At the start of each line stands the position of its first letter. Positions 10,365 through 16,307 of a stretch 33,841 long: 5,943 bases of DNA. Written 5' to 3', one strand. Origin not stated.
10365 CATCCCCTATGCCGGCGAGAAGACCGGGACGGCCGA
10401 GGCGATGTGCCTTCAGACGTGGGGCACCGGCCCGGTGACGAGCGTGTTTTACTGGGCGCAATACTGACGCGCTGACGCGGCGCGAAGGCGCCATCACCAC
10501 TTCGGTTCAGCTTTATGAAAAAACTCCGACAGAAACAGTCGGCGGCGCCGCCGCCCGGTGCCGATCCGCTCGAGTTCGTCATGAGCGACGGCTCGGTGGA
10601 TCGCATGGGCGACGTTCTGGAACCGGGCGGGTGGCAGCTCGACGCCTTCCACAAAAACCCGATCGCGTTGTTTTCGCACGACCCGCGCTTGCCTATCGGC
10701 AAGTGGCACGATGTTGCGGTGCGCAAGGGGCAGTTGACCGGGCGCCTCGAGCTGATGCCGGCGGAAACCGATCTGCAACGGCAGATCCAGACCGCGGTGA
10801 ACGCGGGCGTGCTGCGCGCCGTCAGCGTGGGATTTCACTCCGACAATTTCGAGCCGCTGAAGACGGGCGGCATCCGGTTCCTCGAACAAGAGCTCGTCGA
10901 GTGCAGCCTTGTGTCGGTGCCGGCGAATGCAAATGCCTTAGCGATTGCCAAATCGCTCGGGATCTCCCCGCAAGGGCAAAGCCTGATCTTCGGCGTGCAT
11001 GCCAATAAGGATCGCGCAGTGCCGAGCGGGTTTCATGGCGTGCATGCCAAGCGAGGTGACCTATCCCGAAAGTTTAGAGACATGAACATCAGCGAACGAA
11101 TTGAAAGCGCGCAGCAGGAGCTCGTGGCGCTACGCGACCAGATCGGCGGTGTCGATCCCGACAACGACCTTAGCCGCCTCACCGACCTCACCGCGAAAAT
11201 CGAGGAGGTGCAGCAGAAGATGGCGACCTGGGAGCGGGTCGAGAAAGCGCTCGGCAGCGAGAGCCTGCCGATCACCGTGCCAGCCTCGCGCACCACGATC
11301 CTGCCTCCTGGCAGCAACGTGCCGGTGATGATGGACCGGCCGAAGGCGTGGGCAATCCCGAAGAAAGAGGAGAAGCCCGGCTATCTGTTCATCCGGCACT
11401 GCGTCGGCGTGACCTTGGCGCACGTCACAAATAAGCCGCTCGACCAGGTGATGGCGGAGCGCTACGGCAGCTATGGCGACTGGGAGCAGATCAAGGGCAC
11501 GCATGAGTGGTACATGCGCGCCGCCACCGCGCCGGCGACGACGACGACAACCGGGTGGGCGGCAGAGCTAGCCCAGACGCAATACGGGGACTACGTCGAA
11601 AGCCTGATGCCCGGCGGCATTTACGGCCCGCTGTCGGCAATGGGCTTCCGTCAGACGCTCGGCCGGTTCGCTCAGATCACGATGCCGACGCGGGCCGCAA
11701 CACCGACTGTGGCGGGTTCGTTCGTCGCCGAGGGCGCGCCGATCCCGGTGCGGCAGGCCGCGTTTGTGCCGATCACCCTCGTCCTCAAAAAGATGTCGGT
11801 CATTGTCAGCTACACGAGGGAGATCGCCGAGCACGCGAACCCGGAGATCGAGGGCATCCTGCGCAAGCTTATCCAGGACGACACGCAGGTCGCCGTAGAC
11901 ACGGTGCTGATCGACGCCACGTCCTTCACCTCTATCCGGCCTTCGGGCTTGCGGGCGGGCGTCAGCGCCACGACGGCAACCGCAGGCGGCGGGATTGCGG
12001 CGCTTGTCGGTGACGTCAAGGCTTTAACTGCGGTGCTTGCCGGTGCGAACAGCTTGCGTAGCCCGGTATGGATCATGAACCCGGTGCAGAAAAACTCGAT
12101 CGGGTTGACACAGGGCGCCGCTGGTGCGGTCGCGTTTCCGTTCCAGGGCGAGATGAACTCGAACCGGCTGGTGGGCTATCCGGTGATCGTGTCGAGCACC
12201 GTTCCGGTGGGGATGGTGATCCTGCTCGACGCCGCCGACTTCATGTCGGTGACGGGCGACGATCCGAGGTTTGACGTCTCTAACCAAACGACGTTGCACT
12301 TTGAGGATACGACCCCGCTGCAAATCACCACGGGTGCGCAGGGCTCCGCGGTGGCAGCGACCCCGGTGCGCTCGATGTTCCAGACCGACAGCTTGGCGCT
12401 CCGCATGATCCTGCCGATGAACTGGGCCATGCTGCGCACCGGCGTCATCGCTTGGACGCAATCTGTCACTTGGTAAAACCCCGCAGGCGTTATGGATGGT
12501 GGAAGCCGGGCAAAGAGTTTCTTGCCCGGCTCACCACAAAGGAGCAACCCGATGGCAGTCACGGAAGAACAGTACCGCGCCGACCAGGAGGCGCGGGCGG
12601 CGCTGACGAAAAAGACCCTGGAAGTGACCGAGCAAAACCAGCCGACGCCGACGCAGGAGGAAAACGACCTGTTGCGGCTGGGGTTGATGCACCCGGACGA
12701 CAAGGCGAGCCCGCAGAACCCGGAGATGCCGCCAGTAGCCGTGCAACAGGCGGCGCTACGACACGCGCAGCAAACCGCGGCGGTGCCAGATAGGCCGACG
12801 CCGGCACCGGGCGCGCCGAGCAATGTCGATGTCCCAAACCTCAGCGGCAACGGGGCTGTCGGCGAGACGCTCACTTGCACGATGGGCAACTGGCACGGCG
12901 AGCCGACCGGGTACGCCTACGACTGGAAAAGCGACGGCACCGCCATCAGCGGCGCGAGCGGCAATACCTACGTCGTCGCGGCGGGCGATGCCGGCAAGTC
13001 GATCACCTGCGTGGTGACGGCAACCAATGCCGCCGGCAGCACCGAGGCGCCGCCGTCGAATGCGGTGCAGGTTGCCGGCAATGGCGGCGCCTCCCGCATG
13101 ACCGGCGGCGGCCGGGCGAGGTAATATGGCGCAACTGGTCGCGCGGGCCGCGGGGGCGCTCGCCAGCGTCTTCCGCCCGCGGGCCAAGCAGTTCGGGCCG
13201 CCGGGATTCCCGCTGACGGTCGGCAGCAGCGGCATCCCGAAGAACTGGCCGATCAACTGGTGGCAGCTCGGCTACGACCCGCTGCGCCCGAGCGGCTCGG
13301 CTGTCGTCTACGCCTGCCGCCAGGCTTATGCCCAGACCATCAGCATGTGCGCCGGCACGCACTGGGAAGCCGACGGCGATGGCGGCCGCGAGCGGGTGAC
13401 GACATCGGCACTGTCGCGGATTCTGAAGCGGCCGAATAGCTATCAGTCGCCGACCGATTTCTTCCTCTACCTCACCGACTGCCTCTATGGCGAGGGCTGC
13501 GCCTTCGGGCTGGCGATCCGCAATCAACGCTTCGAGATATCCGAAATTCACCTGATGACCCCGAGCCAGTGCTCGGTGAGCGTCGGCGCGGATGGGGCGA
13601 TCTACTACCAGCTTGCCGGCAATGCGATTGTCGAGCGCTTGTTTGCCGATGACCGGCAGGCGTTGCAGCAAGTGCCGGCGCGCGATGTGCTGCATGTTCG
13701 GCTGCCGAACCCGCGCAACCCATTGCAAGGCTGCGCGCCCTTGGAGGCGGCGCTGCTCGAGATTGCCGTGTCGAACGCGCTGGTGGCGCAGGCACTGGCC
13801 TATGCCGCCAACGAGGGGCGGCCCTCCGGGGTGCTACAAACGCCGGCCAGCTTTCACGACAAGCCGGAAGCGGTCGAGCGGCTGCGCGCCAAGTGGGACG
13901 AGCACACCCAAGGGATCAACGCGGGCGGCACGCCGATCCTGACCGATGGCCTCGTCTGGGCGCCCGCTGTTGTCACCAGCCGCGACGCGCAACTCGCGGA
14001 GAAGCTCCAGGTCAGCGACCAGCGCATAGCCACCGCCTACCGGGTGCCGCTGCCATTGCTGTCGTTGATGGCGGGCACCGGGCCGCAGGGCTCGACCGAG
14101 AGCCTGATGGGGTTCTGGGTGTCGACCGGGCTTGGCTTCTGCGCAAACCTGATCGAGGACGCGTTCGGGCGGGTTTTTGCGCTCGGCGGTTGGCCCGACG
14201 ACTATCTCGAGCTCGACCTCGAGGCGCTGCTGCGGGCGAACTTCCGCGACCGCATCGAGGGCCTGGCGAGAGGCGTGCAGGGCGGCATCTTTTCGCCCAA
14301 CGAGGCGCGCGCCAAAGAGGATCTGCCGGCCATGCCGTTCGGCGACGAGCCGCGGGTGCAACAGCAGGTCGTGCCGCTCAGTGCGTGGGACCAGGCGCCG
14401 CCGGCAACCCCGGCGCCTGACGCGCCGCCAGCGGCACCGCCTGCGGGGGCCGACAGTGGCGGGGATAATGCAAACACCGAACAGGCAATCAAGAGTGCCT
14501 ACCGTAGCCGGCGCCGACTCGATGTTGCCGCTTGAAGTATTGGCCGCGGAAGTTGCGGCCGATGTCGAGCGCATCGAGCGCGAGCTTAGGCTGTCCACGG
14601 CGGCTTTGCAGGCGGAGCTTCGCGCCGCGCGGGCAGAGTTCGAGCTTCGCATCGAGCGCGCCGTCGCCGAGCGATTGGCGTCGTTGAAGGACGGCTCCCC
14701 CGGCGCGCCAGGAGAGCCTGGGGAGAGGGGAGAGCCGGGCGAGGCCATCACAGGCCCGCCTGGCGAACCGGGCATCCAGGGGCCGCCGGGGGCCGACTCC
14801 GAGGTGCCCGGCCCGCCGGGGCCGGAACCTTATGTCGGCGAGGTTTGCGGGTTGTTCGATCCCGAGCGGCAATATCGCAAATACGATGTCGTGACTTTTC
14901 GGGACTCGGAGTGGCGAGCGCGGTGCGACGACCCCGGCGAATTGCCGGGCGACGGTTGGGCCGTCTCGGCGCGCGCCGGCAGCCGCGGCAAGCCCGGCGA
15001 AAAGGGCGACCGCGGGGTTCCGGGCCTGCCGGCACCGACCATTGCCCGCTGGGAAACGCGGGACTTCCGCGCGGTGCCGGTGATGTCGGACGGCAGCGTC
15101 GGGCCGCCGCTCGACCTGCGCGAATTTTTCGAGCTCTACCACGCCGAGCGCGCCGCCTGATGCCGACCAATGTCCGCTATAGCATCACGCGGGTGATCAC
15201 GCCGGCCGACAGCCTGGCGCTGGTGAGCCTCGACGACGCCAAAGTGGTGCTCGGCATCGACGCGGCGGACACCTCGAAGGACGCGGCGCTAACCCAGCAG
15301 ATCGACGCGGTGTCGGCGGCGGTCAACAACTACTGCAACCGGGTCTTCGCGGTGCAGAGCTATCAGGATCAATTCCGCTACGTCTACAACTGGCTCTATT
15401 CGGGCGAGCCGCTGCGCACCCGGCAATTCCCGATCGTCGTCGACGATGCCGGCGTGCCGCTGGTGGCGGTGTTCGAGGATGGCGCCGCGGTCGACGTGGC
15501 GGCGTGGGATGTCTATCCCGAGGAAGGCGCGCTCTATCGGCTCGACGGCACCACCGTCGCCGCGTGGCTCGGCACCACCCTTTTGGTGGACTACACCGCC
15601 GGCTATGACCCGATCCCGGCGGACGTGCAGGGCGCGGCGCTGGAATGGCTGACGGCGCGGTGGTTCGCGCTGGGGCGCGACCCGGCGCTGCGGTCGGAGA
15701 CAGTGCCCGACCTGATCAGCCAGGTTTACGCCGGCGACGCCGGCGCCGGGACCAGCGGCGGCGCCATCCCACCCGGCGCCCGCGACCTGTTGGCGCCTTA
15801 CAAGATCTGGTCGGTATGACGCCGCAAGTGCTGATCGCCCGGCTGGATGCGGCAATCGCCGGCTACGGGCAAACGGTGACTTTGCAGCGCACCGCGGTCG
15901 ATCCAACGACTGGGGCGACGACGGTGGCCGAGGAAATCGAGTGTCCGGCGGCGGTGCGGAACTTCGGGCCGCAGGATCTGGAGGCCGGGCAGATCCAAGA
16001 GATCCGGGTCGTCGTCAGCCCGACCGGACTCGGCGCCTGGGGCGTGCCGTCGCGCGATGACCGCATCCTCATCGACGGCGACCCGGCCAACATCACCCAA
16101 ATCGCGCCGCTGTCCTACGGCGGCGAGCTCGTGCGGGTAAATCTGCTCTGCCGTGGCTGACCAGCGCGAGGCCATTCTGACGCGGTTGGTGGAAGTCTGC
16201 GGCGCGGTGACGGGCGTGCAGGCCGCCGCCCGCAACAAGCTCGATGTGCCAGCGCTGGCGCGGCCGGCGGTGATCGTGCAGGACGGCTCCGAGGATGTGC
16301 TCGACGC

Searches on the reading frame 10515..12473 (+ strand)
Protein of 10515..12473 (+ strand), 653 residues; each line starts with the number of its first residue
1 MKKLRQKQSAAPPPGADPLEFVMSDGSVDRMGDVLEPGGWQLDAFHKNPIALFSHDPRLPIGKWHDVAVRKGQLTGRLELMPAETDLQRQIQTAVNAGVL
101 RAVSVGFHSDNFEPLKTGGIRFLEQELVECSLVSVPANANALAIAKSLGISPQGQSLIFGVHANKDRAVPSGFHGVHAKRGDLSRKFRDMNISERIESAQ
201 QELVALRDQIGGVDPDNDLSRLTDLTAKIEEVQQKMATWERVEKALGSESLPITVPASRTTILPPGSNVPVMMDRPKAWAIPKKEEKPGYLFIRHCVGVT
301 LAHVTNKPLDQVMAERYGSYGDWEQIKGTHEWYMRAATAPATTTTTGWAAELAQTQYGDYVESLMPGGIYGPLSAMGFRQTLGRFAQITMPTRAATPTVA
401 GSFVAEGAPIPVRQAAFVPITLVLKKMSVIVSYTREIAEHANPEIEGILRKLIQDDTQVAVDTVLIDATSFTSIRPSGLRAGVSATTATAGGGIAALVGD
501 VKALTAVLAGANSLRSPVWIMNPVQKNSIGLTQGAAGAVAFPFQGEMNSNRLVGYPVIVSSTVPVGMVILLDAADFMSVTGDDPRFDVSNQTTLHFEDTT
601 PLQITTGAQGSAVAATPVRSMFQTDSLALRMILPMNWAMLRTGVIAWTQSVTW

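Call 34: search_protein_families(library=phrogs, proteins=[window:10515-12473:+], max_evalue=0.001)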
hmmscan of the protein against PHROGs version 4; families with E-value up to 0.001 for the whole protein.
window:10515-12473:+ (653 aa): 8 families
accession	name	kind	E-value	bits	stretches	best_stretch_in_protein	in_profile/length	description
phrog_617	-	head and packaging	6.1e-76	257.6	1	17-653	26-626/626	major head protein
phrog_10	-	head and packaging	1.4e-20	74.9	1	188-620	261-605/752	major head protein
phrog_80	-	head and packaging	3.4e-18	67.2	1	26-152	246-384/607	head maturation protease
phrog_11321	-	unknown function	6.5e-16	59.7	1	20-146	4-139/327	-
phrog_2263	-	head and packaging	4.6e-07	30.1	0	93-141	120-171/551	major head protein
phrog_4523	-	head and packaging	9.2e-06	25.6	1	50-141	73-170/644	major head and protease protein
phrog_6538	-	unknown function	1.8e-05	25.4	1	503-650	44-184/193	-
phrog_26508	-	unknown function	0.00084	20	0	517-649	10-134/144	-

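Call 35: search_protein_families(library=pfam, proteins=[window:10515-12473:+], max_evalue=0.001)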
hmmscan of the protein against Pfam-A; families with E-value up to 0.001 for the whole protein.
window:10515-12473:+ (653 aa): 2 families
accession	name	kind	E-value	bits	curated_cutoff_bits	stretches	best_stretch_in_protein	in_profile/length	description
PF05065.19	Phage_capsid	-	3.7e-16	59.8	24.2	1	388-592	36-248/280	Phage capsid family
PF04586.22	Peptidase_S78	-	7.3e-07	29.9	21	1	31-144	33-153/165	Caudovirus prohead serine protease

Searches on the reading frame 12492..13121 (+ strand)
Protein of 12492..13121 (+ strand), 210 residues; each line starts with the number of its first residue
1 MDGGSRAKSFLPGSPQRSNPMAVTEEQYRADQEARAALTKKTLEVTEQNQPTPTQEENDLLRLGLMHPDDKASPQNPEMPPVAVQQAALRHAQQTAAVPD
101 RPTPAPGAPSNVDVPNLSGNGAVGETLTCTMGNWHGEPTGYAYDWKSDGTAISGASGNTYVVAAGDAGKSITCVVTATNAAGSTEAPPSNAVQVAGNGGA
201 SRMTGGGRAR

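Call 34: search_protein_families(library=phrogs, proteins=[window:12492-13121:+], max_evalue=0.001)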
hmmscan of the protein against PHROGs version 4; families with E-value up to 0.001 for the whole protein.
window:12492-13121:+ (210 aa): 7 families
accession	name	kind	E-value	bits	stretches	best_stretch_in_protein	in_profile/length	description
phrog_26223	-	unknown function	5.5e-17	62.4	1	108-193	441-527/775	-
phrog_12736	-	head and packaging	1.4e-11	44.4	1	108-194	51-138/762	virion structural protein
phrog_36166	-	unknown function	2.4e-08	33.1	1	109-191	505-588/1207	-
phrog_1407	-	tail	1.6e-06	28.8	1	102-194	164-255/258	major tail protein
phrog_3995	-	tail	0.00029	21.2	1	140-189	235-284/294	tail protein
phrog_2973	-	head and packaging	0.00076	20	1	120-194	207-282/310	Hoc-like head decoration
phrog_158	-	tail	0.00077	20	0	92-176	146-233/376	major tail protein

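Call 35: search_protein_families(library=pfam, proteins=[window:12492-13121:+], max_evalue=0.001)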
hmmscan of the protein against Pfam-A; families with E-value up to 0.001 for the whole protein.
window:12492-13121:+ (210 aa): 1 family
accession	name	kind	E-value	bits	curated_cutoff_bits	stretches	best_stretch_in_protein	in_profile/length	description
PF13895.12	Ig_2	-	9.8e-05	22.9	27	1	126-180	18-68/79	Immunoglobulin domain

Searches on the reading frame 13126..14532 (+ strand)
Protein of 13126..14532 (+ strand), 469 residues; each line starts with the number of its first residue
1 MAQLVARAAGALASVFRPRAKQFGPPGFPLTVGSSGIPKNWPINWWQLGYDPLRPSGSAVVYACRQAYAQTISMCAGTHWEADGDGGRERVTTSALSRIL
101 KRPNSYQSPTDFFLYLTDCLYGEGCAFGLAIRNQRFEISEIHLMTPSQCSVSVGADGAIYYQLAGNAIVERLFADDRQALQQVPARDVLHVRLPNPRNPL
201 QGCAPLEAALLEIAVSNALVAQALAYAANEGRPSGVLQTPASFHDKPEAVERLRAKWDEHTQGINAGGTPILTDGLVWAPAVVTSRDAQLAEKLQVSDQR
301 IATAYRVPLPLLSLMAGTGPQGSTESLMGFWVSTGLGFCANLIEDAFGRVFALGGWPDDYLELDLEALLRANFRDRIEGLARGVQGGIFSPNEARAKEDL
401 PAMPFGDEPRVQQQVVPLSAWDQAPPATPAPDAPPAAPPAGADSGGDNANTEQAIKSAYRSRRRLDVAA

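Call 34: search_protein_families(library=phrogs, proteins=[window:13126-14532:+], max_evalue=0.001)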
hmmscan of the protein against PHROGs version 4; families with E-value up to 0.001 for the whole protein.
window:13126-14532:+ (469 aa): 7 families
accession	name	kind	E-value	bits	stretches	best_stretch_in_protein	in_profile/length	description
phrog_12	-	head and packaging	5.2e-67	228.3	1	57-452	92-463/646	portal protein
phrog_2662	-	head and packaging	5.1e-45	155.3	1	59-454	68-465/717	portal protein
phrog_2271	-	head and packaging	1.2e-37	130.2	1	59-442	53-429/859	portal protein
phrog_5929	-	head and packaging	9.4e-31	107.9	1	225-423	9-207/228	portal protein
phrog_21454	-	unknown function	3.6e-17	63.5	1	248-422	11-182/320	-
phrog_9856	-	unknown function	1.9e-09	37.9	1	59-222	53-210/223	-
phrog_11323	-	unknown function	3.9e-06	28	1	360-417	50-108/130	-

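Call 35: search_protein_families(library=pfam, proteins=[window:13126-14532:+], max_evalue=0.001)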
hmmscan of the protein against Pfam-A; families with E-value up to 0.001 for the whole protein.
window:13126-14532:+ (469 aa): 1 family
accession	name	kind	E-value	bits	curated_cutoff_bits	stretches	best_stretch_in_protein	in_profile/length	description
PF04860.17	Phage_portal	-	2.8e-60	204.6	39.1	1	60-399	2-321/321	Phage portal protein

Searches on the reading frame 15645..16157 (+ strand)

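Call 34: search_protein_families(library=phrogs, proteins=[window:15645-16157:+], max_evalue=0.001)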
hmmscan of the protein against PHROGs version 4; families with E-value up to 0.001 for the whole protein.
window:15645-16157:+ (171 aa): 1 family
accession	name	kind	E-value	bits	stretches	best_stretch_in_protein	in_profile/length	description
phrog_161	-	connector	7.3e-07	30.5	1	63-162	7-110/120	head closure Hc1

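Call 35: search_protein_families(library=pfam, proteins=[window:15645-16157:+], max_evalue=0.001)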
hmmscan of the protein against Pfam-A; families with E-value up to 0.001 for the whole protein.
window:15645-16157:+ (171 aa): 0 families
